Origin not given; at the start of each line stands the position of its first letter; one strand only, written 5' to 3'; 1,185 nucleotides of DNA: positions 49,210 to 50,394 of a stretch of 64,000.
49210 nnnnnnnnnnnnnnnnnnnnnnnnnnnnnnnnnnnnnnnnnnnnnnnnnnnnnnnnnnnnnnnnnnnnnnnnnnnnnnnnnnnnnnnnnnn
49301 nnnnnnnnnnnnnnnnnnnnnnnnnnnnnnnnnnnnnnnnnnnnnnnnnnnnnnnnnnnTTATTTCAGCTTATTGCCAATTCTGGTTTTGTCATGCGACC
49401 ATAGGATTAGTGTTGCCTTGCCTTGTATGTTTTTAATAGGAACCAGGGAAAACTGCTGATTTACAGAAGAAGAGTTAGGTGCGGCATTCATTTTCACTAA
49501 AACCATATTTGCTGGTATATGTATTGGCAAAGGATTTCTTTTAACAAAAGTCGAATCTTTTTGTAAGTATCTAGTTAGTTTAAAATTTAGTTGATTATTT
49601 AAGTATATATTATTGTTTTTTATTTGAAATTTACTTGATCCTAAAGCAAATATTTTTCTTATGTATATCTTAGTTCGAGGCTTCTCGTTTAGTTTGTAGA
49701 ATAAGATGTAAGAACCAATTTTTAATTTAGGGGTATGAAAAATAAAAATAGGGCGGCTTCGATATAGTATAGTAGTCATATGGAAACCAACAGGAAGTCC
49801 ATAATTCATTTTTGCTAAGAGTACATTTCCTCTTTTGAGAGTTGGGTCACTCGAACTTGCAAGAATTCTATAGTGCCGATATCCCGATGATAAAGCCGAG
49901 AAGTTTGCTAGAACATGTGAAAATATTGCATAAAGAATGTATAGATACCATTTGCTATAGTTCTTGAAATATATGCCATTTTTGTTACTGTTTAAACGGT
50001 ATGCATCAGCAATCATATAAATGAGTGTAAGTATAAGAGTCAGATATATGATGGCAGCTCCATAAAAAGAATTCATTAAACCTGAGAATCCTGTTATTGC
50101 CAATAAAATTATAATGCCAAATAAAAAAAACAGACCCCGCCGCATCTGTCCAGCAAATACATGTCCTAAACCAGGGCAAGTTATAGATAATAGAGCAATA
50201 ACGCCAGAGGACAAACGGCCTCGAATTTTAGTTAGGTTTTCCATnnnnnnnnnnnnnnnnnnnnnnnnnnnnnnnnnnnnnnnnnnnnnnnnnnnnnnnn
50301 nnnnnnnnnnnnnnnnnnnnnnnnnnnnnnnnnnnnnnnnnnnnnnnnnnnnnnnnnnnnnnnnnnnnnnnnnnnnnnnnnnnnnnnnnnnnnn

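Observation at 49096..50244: Divergent S26 (LepB/TraF-type) peptidase paralog with an extended polytopic N-terminal domain, plus a trailing small ORF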

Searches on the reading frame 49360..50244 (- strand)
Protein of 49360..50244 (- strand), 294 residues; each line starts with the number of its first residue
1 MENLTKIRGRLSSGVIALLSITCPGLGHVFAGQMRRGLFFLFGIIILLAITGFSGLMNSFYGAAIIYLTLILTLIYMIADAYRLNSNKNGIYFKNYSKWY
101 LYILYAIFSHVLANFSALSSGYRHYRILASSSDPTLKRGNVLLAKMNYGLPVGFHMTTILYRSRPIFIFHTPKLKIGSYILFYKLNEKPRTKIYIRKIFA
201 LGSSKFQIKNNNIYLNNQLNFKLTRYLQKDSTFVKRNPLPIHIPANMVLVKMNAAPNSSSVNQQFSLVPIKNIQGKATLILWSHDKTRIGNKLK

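Call 3: search_protein_families(library=pfam, proteins=[window:49360-50244:-], max_evalue=1)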
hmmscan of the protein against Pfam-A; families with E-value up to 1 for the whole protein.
window:49360-50244:- (294 aa): 2 families
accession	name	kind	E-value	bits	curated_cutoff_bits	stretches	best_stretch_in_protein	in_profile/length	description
PF10502.14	Peptidase_S26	-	8.8e-09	36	22.9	1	104-282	5-168/168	Signal peptidase, peptidase S26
PF20382.3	DUF6677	-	0.0008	20.4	24.3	1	16-103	2-95/116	Family of unknown function (DUF6677)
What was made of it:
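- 49360..50244 (-): 294-aa S26A (LepB-type) signal-peptidase-like gene, including the TAA stop at 49360-49362. Pfam PF10502 36 bits (call 3).
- On S26A bacterial type I signal peptidase (LepB/SpsB): Pfam PF10502 scores 36 bits against a cut-off of 22.9 (call 3).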

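Call 4: search_protein_families(library=ncbifam, proteins=[window:49360-50244:-], max_evalue=1)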
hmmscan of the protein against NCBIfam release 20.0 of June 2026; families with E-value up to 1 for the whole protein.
window:49360-50244:- (294 aa): 2 families
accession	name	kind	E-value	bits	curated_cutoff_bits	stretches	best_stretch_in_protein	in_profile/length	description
TIGR02227.1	sigpep_I_bact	equivalog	5e-12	46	47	1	102-284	4-161/162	signal peptidase I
NF008114.0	PRK10861.1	equivalog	0.022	14.1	277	0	256-287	276-307/324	signal peptidase I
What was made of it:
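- On S26A bacterial type I signal peptidase (LepB/SpsB): TIGR02227 scores 46 bits against 47, so it is borderline and formally below (call 4).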

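Call 5: search_solved_structures(query=window:49360-50244:-, max_evalue=10, show_alignments=2)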
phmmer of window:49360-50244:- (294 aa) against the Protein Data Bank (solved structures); distinct sequences matched with E-value up to 10: 0.
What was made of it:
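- Tried and rejected: Direct PDB sequence search with the single protein found nothing (call 5).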

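Call 6: find_homologous_proteins(query=window:49360-50244:-, max_evalue=0.001)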
Query window:49360-50244:- (294 aa): 1 proteins with E <= 0.001 among 1418 candidates.
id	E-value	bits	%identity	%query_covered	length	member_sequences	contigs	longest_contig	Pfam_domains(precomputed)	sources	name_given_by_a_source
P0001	1.0e-187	640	100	100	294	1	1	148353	PF10502.15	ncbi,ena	-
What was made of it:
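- Tried and rejected: Word-indexed homology search with the protein found only itself (call 6).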

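Call 9: find_encoding_contigs(protein=P0001, flank=10000)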
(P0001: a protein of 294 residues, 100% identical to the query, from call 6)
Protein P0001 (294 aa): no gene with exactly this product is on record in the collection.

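Call 15: search_protein_representatives(protein=window:49360-50244:-)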
Query: 294 residues. Proteins with E-value up to 0.001 (for the whole library): 1124; up to 1e-10: 157; up to 1e-30: 10. The best 150 are listed.
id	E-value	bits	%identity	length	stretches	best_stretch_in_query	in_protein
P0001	3.3e-188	640.4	100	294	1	1-294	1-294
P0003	3.7e-55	204.0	38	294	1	11-291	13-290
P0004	2.2e-41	158.8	54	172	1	4-145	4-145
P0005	2.3e-36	142.3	32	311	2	2-184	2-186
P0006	3.0e-36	141.9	37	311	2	6-185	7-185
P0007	2.5e-35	138.9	34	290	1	5-293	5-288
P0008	2.8e-35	138.7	36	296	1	6-292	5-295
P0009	6.7e-35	137.5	38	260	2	6-218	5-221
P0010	1.0e-34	136.9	36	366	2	5-215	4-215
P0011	6.7e-31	124.4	39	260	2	6-213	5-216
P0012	1.5e-26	110.1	33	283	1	5-294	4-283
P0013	2.8e-26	109.2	31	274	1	4-292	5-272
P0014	4.2e-26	108.6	31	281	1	5-293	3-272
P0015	9.8e-26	107.4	37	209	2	73-151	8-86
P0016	5.1e-23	98.5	34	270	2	5-147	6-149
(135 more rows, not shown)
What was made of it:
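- On PGxGQ-membrane-module + S26 fusion family (unnamed; auto-annotated as signal peptidase I): Many full-length phmmer hits (call 15).
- Tried and rejected: The exhaustive HMMER search was needed (call 15).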

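Call 19: find_related_loci(query=A2, collection=genome_contigs, flank=6000)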
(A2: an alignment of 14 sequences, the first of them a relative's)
Query A2 (294 aa) in genome_contigs; peptide patterns used: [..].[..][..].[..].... (x = any residue, [..] = any of these).
137 stretches matched a pattern; 20 encode a relative of the query (tblastn E <= 1e-3); 20 distinct loci.
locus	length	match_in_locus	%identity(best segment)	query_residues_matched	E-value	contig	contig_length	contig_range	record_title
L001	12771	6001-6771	33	6-294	8e-42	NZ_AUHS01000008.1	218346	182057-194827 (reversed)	Legionella moravica DSM 19234 G543DRAFT_scaffold00005.5_C, whole genome shotgun sequence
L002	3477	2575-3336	32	3-291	6e-39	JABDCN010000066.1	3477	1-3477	MAG: Gammaproteobacteria bacterium isolate BWMinHeated_Nextera72_MAG2 3300020826.a:Ga0207140_1164, whole genome shotgun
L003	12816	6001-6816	29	1-293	2e-25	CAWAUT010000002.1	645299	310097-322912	MAG: uncultured Gammaproteobacteria bacterium isolate MFD09495.bin.3.69 genome assembly, contig: contig_1880, whole geno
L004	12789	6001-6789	29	18-293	5e-23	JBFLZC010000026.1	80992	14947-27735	MAG: Thermodesulfobacteriota bacterium isolate MAG101 MAG101_26, whole genome shotgun sequence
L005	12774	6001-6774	26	24-293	3e-20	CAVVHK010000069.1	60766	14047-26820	MAG: uncultured delta proteobacterium isolate MFD01689.bin.2.77 genome assembly, contig: contig_42829, whole genome shot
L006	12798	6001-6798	25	7-294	6e-20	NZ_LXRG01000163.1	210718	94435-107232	Halomonas sp. ALS9 contig2_1, whole genome shotgun sequence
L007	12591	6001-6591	32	15-219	4e-16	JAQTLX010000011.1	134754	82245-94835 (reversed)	MAG: Ignavibacteria bacterium isolate STA_27 NODE_267_length_134754_cov_8.326302_Sandtown_A, whole genome shotgun sequen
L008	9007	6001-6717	25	6-258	2e-15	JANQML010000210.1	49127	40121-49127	MAG: Desulfobacula sp. isolate PL25b_bin.1 k99_3368606, whole genome shotgun sequence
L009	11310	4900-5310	30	15-146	3e-14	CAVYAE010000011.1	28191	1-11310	MAG: uncultured Bacteroidetes bacterium isolate MFD01223.bin.1.57 genome assembly, contig: contig_109927, whole genome s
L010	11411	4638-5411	23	15-294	1e-13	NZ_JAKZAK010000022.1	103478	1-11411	Marinobacter xestospongiae strain JCM 17469 contig22, whole genome shotgun sequence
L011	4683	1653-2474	24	17-294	2e-13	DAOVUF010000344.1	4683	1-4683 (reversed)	MAG TPA_asm: Gammaproteobacteria bacterium isolate CSMAG_1672 CSMAG_1672_k141_3481999_length_4683_cov_17.4141, whole gen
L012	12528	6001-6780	23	15-293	4e-13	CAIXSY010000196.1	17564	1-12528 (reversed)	MAG: uncultured delta proteobacterium isolate LJ_bin-2050 genome assembly, contig: bin-2050:196/432, whole genome shotgu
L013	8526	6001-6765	23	18-290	1e-11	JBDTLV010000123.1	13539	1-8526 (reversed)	MAG: Tahibacter sp. isolate cluster3_bin.11 NODE_18706_length_13539_cov_11.198161, whole genome shotgun sequence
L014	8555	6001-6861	22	1-294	9e-11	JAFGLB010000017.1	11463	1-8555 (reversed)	MAG: Bacteroidetes bacterium isolate Zod_Metabat.377 k87_876529, whole genome shotgun sequence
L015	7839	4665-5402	21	1-294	2e-8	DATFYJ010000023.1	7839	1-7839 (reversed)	MAG TPA_asm: Chitinivibrionales bacterium isolate SMAG_U9540 k141_1374220, whole genome shotgun sequence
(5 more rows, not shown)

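Call 21: find_encoding_contigs(protein=P0003, flank=8000, max_places=3)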
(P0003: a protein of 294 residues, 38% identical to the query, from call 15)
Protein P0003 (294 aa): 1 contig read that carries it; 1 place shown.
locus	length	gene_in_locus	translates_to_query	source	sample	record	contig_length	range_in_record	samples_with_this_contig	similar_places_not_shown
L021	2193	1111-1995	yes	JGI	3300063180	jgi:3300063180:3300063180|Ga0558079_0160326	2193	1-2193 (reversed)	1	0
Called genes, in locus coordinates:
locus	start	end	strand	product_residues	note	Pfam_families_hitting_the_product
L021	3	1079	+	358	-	?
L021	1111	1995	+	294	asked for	-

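Call 22: find_encoding_contigs(protein=P0004, flank=8000, max_places=3)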
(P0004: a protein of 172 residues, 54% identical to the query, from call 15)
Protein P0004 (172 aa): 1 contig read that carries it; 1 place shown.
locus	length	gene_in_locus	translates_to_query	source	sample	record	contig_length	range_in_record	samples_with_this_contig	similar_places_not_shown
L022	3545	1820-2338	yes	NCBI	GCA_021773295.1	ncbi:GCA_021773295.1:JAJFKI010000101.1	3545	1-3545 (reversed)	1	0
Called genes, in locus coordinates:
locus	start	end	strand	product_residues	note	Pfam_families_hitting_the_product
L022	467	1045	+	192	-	-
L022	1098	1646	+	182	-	-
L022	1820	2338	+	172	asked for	-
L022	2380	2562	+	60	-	PF14485:DUF4431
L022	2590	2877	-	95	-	PF15731:MqsA_antitoxin (weak), PF13560:HTH_31 (weak), PF01381:HTH_3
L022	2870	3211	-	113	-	PF06296:RelE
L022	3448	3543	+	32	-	?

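Call 24: search_solved_structures(query=A1, max_evalue=0.001, show_alignments=2)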
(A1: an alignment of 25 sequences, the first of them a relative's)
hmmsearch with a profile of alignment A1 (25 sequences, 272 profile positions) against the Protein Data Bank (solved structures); distinct sequences matched with E-value up to 0.001: 11.
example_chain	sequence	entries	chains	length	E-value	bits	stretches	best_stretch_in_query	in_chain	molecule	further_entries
4wvh_A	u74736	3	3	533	7e-32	114.1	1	123-262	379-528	Maltose-binding periplasmic protein,Signal peptidase IB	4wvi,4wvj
4wvg_A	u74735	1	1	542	6.4e-30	107.6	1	123-260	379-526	Maltose-binding periplasmic protein,Signal peptidase IB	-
4nv4_A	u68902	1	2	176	1.6e-29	106.4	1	119-260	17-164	Signal peptidase I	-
9nlo_A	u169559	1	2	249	1.7e-28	103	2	118-186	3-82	Signal peptidase I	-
1t7d_A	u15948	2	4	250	2.2e-28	102.6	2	118-186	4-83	SIGNAL PEPTIDASE I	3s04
1kn9_A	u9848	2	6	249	2.5e-28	102.4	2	118-186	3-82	Signal peptidase I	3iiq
1b12_A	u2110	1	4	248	3.1e-28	102.1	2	119-186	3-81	SIGNAL PEPTIDASE I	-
6b88_A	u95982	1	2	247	3.9e-28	101.8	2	120-186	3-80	Signal peptidase I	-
4me8_A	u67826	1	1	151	1.5e-23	86.8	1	128-263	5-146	Signal peptidase I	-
4n31_A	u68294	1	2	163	1.2e-16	64.1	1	123-256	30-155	SipA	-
4k8w_A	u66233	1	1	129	1.2e-15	60.9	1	129-256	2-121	LepA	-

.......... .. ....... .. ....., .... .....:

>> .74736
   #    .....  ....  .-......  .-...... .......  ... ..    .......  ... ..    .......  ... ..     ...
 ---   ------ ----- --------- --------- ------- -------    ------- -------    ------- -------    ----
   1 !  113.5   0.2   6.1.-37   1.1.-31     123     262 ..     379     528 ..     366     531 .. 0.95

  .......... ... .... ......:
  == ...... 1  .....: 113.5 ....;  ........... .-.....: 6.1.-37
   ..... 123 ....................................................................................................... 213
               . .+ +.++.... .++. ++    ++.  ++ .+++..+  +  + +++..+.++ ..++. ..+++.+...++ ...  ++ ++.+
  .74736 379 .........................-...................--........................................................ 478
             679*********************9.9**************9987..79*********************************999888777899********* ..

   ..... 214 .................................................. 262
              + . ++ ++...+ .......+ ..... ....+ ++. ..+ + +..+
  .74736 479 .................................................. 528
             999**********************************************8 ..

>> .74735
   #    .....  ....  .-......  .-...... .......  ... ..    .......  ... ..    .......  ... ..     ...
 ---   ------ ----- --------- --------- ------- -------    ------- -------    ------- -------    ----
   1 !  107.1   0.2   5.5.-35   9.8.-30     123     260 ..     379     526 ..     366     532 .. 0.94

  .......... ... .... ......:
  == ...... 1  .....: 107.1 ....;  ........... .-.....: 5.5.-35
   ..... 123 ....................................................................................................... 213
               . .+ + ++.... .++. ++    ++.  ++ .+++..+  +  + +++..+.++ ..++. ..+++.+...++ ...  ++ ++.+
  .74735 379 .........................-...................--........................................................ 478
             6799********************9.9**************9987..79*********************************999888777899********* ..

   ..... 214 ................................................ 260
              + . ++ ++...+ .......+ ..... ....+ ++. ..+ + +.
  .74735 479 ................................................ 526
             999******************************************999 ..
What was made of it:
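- Closest known: Bacterial type I signal peptidase. Same: The best profile matches are SPase I models (calls 3, 4, 24).
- Tried and rejected: The family profile was needed (call 24).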

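Call 31: find_homologous_proteins(query=A2, max_evalue=1e-10)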
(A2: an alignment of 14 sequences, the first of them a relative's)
Query A2 (14 sequences) (294 aa, profile of the alignment): 10 proteins with E <= 1e-10 among 8000 candidates.
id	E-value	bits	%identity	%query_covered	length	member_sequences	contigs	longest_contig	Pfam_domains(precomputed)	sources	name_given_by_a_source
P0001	3.7e-106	373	100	100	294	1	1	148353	PF10502.15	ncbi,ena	-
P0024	3.6e-97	343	27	100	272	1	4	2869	PF10502.15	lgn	-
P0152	9.7e-82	293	29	100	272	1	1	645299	PF10502.15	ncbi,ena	-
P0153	7.1e-25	106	24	64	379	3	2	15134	PF10502.15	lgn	-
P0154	8.7e-20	89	20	57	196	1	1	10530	PF10502.15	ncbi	ncbi:MAG: signal peptidase I [Xanthobacteraceae bacterium]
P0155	1.9e-16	78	22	55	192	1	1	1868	PF10502.15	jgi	jgi:signal peptidase I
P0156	4.0e-15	74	24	43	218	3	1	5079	PF10502.15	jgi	jgi:signal peptidase I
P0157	3.1e-13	68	37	9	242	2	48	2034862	PF10502.15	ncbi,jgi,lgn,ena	-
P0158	6.0e-13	67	37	9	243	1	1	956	PF10502.15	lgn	-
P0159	1.8e-12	65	33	9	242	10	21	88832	PF10502.15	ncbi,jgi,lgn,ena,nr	ncbi:MAG TPA: signal peptidase I [Bacillota bacterium]|jgi:signal peptidase I|nr:signal peptidase I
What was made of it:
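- Tried and rejected: The search with the near-clade profile found few relatives (call 31).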

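Call 34: search_protein_families(library=pfam, alignment_id=A1, max_evalue=0.01)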
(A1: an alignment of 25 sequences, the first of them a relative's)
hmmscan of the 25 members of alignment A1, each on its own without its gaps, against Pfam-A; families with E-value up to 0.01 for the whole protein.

A. member 1, P0001 (294 aa): 2 families
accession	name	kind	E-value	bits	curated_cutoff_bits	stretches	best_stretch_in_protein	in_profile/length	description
PF10502.14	Peptidase_S26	-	8.8e-09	36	22.9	1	104-282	5-168/168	Signal peptidase, peptidase S26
PF20382.3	DUF6677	-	0.0008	20.4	24.3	1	16-103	2-95/116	Family of unknown function (DUF6677)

B. families by the number of members that match (of 25 scanned): 9 families
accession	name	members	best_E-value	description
PF10502.14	Peptidase_S26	24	2.7e-45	Signal peptidase, peptidase S26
PF18935.5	DUF5683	5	1.9e-06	Family of unknown function (DUF5683)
PF20382.3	DUF6677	5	0.00026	Family of unknown function (DUF6677)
PF12725.13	DUF3810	1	0.0026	Protein of unknown function (DUF3810)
PF00717.28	Peptidase_S24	1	0.0041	Peptidase S24-like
PF14898.11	DUF4491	1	0.0045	Domain of unknown function (DUF4491)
PF10277.15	Frag1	1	0.0049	Frag1/DRAM/Sfk1 family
PF01284.28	MARVEL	1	0.0049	Membrane-associating domain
PF23043.1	SH3-B_UBE2O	1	0.0052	UBE2O, SH3-B domain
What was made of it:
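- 49885..50244 (-): N-terminal membrane module, residues 1-120: kinked helix 10-30 around the PGLGH motif, then helices 34-54, 60-85 and 99-119. Weak DUF6677 hit (E=8e-4, below cut-off) and DUF5683 hits in relatives (calls 3, 34).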

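Call 35: search_protein_families(library=ncbifam, alignment_id=A1, max_evalue=10)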
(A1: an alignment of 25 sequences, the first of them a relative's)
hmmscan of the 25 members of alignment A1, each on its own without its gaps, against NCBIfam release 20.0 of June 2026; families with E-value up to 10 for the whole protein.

A. member 1, P0001 (294 aa): 2 families
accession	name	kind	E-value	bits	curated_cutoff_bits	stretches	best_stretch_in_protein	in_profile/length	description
TIGR02227.1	sigpep_I_bact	equivalog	5e-12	46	47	1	102-284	4-161/162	signal peptidase I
NF008114.0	PRK10861.1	equivalog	0.022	14.1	277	1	256-287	276-307/324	signal peptidase I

B. families by the number of members that match (of 25 scanned): 23 families
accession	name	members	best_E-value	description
TIGR02227.1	sigpep_I_bact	24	3e-44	signal peptidase I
NF008114.0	PRK10861.1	20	1.5e-29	signal peptidase I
TIGR02771.1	TraF_Ti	18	3.1e-14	conjugative transfer signal peptidase TraF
TIGR02754.1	sod_Ni_protease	18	1.4e-13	nickel-type superoxide dismutase maturation protease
NF010459.0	PRK13884.1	17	1.3e-11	conjugal transfer peptidase TraF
NF010412.0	PRK13838.1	16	4.1e-09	conjugal transfer pilin processing protease TraF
TIGR02228.1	sigpep_I_arch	12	9.2e-10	signal peptidase I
NF046067.1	SigPepSipWBacil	6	3e-05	signal peptidase I SipW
NF038216.1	ABZJ_00895_fam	2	0.031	ABZJ_00895 family protein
NF011712.0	PRK15133.1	1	0.029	microcin C ABC transporter permease YejB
TIGR00799.1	mtp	1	0.051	Golgi 4-transmembrane spanning transporter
TIGR03025.1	EPS_sugtrans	1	0.053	exopolysaccharide biosynthesis polyprenyl glycosylphosphotransferase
NF033480.1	bifunc_MprF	1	0.075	bifunctional lysylphosphatidylglycerol flippase/synthetase MprF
NF052548.1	FAdesatDesABac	1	0.08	Delta(5) desaturase DesA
NF048000.1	ECH1013_TF_S24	1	0.093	ECH_1013 family putative transcriptional regulator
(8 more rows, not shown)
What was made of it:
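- Canonical members of the wider family give secondary hits to TraF models, as any S26 protein does (best 3e-14, against 3e-44 for SPase I; call 35).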
